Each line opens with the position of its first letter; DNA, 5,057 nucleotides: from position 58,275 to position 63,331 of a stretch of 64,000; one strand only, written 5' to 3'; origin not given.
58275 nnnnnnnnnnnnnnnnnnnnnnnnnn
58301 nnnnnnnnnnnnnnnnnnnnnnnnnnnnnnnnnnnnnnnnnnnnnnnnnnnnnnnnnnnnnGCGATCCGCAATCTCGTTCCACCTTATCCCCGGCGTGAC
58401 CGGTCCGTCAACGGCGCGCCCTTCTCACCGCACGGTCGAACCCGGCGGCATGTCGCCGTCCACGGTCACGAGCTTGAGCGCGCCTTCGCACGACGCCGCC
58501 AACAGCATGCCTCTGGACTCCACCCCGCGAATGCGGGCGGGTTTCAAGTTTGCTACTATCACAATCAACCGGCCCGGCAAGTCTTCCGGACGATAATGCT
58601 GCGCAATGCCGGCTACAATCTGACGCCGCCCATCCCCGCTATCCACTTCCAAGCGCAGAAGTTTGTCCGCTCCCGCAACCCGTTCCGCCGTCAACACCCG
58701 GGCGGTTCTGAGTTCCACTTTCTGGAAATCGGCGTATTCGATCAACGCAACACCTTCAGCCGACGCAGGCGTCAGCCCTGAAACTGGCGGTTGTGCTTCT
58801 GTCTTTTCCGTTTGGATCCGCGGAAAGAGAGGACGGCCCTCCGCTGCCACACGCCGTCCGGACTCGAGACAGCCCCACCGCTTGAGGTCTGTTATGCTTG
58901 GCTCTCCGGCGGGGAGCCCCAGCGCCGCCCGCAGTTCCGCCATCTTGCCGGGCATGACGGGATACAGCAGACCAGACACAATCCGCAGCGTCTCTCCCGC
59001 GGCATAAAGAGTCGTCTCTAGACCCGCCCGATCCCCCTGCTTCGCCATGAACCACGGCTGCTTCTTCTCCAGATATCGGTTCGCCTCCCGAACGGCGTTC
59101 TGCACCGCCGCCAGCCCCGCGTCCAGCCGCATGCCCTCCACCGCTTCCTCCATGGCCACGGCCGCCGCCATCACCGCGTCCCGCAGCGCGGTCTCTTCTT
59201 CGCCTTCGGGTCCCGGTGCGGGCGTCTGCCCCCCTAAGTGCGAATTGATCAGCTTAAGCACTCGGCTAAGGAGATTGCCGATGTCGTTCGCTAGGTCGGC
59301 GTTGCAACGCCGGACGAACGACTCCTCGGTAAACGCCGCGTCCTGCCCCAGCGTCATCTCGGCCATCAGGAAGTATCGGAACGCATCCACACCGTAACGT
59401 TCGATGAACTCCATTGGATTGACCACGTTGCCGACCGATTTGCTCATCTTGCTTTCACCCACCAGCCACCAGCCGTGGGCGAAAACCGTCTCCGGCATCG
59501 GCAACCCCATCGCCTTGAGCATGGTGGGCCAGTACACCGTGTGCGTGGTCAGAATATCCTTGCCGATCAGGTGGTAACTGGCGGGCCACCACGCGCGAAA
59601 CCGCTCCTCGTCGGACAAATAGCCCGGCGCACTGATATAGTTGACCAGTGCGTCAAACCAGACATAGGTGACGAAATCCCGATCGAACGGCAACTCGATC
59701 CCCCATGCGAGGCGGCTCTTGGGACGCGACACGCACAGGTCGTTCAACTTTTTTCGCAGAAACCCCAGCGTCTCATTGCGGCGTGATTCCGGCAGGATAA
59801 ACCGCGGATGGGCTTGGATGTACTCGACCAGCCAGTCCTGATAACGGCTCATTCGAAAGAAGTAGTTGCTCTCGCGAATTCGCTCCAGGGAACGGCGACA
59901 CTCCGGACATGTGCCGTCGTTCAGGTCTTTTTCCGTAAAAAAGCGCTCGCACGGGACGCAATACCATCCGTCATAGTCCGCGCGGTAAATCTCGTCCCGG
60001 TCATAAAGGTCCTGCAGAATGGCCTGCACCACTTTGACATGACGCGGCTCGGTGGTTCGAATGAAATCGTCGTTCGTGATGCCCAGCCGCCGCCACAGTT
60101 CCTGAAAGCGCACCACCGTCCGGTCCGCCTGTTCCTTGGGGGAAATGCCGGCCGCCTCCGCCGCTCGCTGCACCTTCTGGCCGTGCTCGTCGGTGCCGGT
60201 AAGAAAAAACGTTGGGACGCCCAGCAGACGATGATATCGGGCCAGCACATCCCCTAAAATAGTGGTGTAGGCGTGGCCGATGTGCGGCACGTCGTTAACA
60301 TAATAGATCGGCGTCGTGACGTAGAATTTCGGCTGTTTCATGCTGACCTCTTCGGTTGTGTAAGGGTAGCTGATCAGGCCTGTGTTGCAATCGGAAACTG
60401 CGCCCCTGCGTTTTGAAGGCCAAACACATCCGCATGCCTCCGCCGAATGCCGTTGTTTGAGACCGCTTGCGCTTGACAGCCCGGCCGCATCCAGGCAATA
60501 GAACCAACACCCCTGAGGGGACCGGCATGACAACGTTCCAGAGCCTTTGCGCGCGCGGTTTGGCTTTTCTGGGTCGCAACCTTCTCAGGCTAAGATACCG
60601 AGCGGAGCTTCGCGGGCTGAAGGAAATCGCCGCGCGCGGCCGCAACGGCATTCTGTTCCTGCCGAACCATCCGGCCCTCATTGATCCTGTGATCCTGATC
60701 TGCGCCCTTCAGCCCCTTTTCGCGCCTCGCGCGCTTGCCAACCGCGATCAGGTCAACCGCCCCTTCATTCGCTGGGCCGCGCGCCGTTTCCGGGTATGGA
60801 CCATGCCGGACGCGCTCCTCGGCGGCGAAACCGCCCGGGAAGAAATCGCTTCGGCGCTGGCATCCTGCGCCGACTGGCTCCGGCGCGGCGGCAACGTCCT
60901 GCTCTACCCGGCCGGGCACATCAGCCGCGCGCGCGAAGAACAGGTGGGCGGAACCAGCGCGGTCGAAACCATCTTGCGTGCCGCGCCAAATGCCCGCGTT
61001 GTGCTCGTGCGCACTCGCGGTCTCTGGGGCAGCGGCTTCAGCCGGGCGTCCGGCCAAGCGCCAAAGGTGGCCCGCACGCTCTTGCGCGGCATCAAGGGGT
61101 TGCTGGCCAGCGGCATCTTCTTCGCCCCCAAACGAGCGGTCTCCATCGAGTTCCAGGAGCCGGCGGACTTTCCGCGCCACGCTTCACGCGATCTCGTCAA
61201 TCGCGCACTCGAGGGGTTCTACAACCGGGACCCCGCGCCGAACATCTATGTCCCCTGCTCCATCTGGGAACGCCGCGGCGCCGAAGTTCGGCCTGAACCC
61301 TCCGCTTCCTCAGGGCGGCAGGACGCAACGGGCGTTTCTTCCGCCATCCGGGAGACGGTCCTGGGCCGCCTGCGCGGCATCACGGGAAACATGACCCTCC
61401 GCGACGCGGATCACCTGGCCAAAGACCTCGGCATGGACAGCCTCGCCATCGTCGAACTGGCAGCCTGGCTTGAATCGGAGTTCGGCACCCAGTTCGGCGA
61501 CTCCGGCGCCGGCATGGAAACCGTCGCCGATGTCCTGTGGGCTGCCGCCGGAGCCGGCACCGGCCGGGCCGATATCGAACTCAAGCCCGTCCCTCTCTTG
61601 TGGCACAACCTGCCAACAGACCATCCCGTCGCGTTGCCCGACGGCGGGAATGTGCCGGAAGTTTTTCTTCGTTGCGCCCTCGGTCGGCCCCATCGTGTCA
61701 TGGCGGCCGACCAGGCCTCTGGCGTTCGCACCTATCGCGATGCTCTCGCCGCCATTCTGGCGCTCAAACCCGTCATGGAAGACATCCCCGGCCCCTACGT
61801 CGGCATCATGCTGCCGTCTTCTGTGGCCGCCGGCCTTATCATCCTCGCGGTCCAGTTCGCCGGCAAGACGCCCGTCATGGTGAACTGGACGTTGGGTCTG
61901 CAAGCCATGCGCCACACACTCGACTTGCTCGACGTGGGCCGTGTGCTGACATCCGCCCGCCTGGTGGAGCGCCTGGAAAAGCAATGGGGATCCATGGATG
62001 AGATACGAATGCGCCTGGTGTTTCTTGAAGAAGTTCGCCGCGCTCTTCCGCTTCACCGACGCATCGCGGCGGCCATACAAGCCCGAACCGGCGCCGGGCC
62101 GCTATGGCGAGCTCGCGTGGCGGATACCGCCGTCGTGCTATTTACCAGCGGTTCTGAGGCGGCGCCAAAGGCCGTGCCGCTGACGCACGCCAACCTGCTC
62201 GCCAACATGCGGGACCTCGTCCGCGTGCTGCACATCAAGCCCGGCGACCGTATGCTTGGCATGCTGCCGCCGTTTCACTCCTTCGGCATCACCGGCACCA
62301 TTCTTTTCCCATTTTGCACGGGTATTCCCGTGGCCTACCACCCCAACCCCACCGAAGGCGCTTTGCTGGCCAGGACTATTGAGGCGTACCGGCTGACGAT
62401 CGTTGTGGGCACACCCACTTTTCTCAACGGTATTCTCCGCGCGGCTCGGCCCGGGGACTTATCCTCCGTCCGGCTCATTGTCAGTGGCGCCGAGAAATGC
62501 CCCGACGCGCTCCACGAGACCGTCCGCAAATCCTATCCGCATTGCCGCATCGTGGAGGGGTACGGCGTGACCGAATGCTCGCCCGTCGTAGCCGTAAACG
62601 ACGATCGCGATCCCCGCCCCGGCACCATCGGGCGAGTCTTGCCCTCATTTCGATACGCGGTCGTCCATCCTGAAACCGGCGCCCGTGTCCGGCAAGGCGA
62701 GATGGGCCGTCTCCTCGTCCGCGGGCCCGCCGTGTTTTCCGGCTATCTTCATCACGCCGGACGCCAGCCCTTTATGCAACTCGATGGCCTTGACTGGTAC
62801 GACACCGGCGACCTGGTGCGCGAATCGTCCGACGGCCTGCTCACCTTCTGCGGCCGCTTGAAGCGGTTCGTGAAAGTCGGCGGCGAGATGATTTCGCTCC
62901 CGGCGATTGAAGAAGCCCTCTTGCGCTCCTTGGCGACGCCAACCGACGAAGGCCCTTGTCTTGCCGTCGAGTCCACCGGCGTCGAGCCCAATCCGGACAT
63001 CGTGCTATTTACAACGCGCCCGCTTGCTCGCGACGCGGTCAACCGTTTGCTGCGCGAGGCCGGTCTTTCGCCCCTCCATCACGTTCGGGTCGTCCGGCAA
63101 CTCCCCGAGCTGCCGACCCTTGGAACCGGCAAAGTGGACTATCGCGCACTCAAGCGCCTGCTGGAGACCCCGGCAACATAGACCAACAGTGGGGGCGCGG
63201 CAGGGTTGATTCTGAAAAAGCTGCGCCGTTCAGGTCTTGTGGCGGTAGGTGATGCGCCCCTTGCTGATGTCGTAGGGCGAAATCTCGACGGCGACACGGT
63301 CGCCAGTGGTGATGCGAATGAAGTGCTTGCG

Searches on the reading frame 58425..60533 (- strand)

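Call 36: search_protein_families(library=pfam, proteins=[window:58425-60533:-], max_evalue=0.001)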
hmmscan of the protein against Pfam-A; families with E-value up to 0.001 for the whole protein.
window:58425-60533:- (702 aa): 5 families
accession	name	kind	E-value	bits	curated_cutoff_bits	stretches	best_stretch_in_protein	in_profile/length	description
PF09334.17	tRNA-synt_1g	-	1.6e-110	370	20.1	2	220-426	179-391/391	tRNA synthetases class I (M)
PF01588.26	tRNA_bind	-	1.5e-27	96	27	1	608-699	1-95/96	Putative tRNA binding domain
PF00133.28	tRNA-synt_1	-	5.2e-27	95.1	22.7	2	62-283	17-245/414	tRNA synthetases class I (I, L, M and V)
PF01406.26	tRNA-synt_1e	-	2.9e-12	47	27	1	63-188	5-127/301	tRNA synthetases class I (C) catalytic domain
PF19303.5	Anticodon_3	-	3.2e-05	24.3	23.5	1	438-579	2-141/152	Anticodon binding domain of methionyl tRNA ligase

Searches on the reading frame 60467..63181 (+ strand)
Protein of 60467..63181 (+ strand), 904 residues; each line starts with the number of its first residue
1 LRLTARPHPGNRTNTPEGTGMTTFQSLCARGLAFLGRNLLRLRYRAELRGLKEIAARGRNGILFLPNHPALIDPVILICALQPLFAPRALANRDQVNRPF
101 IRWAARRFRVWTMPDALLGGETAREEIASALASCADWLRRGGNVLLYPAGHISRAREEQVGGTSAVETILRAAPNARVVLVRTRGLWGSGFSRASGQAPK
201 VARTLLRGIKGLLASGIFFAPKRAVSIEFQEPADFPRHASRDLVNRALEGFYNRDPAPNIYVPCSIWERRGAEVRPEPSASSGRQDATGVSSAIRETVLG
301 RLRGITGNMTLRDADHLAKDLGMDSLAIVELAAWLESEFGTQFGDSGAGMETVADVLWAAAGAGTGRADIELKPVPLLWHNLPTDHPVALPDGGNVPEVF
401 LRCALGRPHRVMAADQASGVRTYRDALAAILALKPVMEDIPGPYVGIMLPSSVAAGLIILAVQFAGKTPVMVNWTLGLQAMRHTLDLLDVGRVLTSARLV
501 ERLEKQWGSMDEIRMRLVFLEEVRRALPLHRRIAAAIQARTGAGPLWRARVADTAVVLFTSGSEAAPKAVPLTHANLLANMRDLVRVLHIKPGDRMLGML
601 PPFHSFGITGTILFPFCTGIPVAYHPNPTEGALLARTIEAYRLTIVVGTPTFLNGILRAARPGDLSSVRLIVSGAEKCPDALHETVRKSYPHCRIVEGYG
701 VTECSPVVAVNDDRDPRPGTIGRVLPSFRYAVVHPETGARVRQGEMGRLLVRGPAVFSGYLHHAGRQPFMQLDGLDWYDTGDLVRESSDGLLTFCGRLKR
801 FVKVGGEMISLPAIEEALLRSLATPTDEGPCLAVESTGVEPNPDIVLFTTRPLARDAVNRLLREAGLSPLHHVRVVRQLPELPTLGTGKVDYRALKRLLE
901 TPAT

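Call 36: search_protein_families(library=pfam, proteins=[window:60467-63181:+], max_evalue=0.001)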
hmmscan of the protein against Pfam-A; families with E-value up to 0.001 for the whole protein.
window:60467-63181:+ (904 aa): 3 families
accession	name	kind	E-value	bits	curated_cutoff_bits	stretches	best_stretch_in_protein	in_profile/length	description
PF00501.34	AMP-binding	-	2.4e-65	221.3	29.9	1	423-761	24-384/384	AMP-binding enzyme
PF01553.26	Acyltransferase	-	3.7e-07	30.5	23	1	56-172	12-122/132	Acyltransferase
PF00550.31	PP-binding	-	1.3e-05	25.7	20.8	1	313-345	20-51/67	Phosphopantetheine attachment site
